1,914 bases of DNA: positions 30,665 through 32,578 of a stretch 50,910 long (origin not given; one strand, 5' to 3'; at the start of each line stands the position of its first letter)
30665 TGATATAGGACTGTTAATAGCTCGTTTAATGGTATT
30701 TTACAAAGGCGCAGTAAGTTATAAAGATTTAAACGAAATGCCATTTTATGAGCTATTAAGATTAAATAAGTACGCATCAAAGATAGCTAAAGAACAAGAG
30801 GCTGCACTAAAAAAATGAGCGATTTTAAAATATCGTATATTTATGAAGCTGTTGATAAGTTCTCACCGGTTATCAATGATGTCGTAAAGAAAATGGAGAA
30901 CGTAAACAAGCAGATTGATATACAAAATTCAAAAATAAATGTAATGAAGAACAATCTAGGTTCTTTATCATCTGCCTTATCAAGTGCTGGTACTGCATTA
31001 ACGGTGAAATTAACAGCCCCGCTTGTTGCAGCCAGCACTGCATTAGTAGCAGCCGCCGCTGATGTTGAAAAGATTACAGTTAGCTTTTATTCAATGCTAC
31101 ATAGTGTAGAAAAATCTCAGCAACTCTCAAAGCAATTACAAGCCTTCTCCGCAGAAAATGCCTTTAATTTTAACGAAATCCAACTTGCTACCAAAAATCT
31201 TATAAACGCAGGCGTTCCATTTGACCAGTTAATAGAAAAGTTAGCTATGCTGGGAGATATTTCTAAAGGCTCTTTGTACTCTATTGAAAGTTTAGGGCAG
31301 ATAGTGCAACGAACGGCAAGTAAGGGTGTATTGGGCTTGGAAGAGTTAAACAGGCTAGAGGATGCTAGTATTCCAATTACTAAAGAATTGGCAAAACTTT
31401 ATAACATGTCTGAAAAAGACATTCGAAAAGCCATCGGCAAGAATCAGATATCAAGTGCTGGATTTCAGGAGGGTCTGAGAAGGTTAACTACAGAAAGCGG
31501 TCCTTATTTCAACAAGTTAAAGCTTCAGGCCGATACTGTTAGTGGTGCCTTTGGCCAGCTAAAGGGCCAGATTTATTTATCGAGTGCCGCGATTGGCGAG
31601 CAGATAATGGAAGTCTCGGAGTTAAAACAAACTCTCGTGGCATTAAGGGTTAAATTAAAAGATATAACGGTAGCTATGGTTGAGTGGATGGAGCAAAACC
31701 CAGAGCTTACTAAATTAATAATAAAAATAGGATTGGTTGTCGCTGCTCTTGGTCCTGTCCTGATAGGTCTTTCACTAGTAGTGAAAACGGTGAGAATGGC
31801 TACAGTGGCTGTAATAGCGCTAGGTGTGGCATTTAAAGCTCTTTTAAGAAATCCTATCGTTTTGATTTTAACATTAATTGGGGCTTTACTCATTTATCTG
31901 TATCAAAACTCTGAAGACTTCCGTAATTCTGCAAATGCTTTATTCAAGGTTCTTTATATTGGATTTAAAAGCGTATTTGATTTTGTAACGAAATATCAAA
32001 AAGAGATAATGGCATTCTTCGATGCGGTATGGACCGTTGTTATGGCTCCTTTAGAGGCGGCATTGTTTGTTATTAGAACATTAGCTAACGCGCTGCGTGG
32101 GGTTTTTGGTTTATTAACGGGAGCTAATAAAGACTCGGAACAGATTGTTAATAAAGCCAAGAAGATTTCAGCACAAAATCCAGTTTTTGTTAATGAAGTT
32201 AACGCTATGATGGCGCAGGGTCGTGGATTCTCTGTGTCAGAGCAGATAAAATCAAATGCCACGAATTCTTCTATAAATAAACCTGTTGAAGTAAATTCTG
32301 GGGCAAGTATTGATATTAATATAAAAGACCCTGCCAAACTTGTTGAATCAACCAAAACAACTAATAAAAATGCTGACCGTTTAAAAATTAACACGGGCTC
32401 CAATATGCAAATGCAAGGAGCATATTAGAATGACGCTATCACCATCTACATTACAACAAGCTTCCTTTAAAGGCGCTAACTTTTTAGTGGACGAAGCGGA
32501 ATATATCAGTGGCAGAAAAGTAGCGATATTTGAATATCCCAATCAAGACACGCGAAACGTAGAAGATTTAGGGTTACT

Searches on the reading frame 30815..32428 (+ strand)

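Call 18: search_protein_families(library=phrogs, proteins=[window:30815-32428:+], max_evalue=0.00001)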
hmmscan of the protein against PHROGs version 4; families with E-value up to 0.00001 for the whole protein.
window:30815-32428:+ (537 aa): 11 families
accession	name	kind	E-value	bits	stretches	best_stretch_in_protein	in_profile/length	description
phrog_58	-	tail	7.8e-22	78.5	1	26-434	265-765/1544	tail length tape measure protein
phrog_9959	-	tail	4.4e-17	62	1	40-261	40-255/1708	tail length tape measure protein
phrog_28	-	tail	9.9e-15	55.2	1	206-453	505-710/1228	tail length tape measure protein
phrog_1272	-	tail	8.4e-14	51.3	1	238-485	528-754/1606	tail length tape measure protein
phrog_1533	-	tail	3e-11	42.6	2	13-141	178-314/1688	tail length tape measure protein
phrog_971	-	lysis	1.6e-10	41.3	1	258-431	419-585/1338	endolysin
phrog_4704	-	tail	8.4e-10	38.9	1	20-166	151-305/625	tail length tape measure protein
phrog_8462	-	tail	1.6e-09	38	1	238-448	217-422/672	tail length tape measure protein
phrog_1686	-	tail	1.5e-08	34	1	21-522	67-593/1224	tail length tape measure protein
phrog_12798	-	tail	5.2e-06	25.9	1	23-416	18-401/1031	tail length tape measure protein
phrog_1293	-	tail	5.2e-06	25.5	1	24-144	125-253/1424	tail length tape measure protein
